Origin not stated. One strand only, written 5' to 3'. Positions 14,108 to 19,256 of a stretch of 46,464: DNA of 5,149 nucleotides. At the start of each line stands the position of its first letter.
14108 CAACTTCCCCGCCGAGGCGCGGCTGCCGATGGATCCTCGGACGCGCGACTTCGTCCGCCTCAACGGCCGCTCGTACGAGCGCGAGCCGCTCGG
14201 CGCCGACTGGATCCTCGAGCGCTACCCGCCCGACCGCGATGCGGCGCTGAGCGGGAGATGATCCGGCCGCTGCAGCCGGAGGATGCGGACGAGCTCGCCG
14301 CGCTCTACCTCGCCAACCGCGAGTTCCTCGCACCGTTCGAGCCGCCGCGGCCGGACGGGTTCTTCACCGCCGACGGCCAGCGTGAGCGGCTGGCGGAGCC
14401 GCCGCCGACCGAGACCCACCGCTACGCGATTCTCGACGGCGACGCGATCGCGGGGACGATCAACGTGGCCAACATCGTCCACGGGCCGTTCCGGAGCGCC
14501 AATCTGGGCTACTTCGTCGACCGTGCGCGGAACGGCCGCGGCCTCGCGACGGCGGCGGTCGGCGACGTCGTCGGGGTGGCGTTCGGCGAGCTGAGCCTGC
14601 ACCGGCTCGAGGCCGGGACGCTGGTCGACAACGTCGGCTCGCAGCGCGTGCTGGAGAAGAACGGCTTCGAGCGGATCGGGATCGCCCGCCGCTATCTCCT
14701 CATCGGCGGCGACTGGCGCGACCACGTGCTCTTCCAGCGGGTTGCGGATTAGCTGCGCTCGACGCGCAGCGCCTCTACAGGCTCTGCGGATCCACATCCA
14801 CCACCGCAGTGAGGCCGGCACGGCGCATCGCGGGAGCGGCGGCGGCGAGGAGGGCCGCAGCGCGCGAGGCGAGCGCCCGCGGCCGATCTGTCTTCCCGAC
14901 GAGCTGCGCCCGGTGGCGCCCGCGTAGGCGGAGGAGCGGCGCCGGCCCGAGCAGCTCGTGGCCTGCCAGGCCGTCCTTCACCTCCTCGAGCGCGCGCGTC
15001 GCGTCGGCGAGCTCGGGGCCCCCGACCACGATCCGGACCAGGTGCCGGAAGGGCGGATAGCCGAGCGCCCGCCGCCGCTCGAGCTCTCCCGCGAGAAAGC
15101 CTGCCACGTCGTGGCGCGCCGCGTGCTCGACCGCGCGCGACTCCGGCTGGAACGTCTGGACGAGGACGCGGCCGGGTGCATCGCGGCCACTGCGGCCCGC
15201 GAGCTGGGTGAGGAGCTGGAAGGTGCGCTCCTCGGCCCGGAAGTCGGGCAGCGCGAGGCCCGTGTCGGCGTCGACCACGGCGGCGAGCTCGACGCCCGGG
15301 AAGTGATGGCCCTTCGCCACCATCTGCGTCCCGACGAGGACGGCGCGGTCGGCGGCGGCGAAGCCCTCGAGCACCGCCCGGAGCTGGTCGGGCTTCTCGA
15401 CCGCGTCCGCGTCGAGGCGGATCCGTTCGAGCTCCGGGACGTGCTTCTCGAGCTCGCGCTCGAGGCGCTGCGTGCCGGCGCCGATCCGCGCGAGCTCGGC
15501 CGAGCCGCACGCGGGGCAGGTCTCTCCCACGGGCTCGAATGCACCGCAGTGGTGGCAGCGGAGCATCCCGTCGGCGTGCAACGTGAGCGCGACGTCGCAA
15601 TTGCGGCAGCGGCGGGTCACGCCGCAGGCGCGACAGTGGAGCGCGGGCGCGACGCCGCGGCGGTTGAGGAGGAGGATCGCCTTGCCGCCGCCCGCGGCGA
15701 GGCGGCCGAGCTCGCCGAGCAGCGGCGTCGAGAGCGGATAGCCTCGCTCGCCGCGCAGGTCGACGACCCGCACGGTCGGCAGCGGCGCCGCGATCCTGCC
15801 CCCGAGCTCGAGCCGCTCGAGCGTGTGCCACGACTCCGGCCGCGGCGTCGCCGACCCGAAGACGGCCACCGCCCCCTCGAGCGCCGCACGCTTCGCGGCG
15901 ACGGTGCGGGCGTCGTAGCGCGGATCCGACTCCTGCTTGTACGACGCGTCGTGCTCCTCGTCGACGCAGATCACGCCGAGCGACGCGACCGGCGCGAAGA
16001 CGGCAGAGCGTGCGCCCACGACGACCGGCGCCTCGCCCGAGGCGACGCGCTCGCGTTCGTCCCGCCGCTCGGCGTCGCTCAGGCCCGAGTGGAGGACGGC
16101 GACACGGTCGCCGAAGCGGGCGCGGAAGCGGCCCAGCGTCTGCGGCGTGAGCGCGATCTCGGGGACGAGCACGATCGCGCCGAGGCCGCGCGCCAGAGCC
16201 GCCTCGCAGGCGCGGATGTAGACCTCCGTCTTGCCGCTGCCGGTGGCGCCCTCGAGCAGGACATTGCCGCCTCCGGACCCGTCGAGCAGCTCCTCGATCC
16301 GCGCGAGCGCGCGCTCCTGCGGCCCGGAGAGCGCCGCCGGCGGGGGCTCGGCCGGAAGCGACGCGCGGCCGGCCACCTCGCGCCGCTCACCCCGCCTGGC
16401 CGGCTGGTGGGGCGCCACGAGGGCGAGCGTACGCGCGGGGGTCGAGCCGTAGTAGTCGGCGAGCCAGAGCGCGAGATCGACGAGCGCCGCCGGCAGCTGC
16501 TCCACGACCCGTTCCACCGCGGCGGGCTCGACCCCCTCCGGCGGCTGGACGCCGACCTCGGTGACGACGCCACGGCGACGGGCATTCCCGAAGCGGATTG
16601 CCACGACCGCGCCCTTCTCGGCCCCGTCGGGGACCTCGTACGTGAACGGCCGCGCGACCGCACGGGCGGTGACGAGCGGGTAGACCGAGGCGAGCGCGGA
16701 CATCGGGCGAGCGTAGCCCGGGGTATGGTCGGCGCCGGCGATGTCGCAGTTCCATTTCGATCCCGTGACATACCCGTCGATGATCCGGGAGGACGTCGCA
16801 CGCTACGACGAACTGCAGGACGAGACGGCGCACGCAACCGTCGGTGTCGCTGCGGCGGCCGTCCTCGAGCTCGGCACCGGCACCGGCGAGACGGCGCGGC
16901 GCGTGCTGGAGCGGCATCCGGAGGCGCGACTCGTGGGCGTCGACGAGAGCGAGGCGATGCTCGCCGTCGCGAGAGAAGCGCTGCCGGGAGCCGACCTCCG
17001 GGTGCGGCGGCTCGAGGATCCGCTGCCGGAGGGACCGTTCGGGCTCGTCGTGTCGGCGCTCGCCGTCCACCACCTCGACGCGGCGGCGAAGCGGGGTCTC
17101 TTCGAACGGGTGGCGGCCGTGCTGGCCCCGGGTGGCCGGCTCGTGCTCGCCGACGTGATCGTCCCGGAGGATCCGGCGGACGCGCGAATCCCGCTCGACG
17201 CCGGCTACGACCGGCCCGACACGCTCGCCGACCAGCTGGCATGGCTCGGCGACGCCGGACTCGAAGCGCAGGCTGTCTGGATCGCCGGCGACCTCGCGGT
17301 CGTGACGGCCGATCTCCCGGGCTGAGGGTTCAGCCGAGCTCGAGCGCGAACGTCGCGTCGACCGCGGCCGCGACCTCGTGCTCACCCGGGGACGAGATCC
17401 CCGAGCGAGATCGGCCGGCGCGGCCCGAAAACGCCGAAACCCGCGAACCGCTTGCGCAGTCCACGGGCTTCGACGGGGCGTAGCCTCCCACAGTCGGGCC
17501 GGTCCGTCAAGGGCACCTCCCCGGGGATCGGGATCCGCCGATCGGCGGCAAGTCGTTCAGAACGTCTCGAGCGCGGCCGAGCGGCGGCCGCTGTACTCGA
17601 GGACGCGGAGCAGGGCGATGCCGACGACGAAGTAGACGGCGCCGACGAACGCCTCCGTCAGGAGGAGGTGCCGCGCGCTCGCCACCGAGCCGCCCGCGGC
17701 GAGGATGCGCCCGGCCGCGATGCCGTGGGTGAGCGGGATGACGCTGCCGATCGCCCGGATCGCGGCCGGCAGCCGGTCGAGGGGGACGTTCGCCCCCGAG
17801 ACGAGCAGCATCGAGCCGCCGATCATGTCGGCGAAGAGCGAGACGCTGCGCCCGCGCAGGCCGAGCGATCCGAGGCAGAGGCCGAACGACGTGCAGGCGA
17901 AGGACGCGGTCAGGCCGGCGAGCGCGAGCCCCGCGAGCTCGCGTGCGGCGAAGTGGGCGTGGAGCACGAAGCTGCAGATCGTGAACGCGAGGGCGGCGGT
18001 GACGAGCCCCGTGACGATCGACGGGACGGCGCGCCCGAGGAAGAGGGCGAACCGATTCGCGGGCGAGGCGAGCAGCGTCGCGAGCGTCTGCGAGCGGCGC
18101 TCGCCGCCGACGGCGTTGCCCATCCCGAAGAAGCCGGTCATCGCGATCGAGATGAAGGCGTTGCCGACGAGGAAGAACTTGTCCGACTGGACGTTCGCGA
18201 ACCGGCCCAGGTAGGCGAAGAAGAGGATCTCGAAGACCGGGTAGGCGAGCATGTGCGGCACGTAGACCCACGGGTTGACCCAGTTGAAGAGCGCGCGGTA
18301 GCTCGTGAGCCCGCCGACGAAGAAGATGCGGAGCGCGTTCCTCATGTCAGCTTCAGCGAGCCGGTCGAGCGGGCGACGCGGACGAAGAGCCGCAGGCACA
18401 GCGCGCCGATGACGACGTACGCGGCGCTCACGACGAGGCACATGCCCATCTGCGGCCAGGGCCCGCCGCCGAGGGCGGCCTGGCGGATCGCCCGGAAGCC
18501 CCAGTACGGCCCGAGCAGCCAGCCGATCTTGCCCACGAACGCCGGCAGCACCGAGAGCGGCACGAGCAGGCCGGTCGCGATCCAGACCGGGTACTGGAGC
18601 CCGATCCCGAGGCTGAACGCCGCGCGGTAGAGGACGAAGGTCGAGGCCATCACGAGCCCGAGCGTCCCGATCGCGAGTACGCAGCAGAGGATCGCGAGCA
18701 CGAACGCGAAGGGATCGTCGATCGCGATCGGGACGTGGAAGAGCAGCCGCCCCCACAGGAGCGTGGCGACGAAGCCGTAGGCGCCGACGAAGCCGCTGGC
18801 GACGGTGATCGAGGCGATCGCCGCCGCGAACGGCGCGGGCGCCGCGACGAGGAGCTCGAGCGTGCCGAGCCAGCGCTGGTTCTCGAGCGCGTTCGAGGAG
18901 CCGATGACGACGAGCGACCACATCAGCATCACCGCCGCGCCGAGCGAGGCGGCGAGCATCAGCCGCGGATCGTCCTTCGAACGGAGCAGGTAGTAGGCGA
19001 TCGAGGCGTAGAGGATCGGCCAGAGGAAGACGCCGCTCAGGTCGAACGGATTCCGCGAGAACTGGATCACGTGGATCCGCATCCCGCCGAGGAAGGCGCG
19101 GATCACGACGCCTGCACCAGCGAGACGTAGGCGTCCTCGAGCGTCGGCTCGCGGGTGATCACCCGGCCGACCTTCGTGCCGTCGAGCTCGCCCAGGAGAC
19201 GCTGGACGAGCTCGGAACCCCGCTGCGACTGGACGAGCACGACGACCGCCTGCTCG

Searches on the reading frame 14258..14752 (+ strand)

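Call 37: search_protein_families(library=pfam, proteins=[window:14258-14752:+], max_evalue=0.00001)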
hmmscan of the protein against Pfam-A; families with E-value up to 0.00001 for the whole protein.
window:14258-14752:+ (164 aa): 3 families
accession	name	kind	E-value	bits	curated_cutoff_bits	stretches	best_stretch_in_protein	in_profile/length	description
PF13302.13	Acetyltransf_3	-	9.9e-22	78.6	25.4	1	2-138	4-138/138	Acetyltransferase (GNAT) domain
PF00583.31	Acetyltransf_1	-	1.2e-10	42.2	20.7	1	23-137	8-116/116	Acetyltransferase (GNAT) family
PF13420.13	Acetyltransf_4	-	3.6e-09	37.3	24.3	1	53-157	49-154/155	Acetyltransferase (GNAT) domain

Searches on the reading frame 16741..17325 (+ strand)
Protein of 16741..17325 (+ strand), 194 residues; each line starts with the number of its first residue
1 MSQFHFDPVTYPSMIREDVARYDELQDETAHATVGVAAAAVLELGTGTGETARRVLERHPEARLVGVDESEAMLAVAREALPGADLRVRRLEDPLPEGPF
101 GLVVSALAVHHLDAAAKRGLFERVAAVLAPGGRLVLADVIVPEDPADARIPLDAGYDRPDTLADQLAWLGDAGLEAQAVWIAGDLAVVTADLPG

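Call 37: search_protein_families(library=pfam, proteins=[window:16741-17325:+], max_evalue=0.00001)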
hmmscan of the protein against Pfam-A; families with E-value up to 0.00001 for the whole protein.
window:16741-17325:+ (194 aa): 5 families
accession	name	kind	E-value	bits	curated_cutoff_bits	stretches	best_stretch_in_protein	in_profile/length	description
PF13649.12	Methyltransf_25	-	2.2e-17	64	27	1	41-132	1-97/97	Methyltransferase domain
PF08241.18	Methyltransf_11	-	7e-15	55.9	21.2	1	42-136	1-95/95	Methyltransferase domain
PF08242.18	Methyltransf_12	-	1.7e-14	54.7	30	1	42-134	1-98/98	Methyltransferase domain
PF13847.12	Methyltransf_31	-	2.1e-10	40.9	27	1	39-140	5-113/145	Methyltransferase domain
PF13489.12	Methyltransf_23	-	4.1e-07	30.3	27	1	37-139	22-119/164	Methyltransferase domain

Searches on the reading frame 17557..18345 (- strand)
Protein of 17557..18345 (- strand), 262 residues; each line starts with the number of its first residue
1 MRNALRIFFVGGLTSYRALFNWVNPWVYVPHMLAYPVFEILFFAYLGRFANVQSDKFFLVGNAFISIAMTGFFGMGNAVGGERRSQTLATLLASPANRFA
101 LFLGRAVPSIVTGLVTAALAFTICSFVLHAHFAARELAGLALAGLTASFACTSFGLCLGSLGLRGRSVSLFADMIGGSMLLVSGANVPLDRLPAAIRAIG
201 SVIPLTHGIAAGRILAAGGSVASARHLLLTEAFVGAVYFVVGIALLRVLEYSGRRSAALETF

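Call 38: search_protein_families(library=pfam, proteins=[window:17557-18345:-], max_evalue=0.00001)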
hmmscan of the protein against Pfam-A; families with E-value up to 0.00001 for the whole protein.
window:17557-18345:- (262 aa): 2 families
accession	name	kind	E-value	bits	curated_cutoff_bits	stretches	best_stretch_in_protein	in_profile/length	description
PF01061.29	ABC2_membrane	-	2.7e-16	60.2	26.9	1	29-213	26-207/211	ABC-2 type transporter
PF12698.13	ABC2_membrane_3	-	1.6e-12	47.6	31.6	1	57-241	162-344/347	ABC-2 family transporter protein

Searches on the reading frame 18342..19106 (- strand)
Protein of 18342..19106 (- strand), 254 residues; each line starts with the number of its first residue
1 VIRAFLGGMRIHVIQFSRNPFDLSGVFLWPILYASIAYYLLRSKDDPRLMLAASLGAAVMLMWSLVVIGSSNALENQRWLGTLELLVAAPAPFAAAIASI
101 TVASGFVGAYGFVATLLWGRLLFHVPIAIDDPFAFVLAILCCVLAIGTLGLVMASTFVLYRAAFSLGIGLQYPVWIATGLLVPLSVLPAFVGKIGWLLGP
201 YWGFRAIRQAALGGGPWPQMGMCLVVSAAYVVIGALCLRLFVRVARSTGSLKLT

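Call 38: search_protein_families(library=pfam, proteins=[window:18342-19106:-], max_evalue=0.00001)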
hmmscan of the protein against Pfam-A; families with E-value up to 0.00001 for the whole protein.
window:18342-19106:- (254 aa): 1 family
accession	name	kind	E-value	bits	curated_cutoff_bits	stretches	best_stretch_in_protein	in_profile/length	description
PF01061.29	ABC2_membrane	-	2.9e-09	37.2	26.9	1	13-210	11-209/211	ABC-2 type transporter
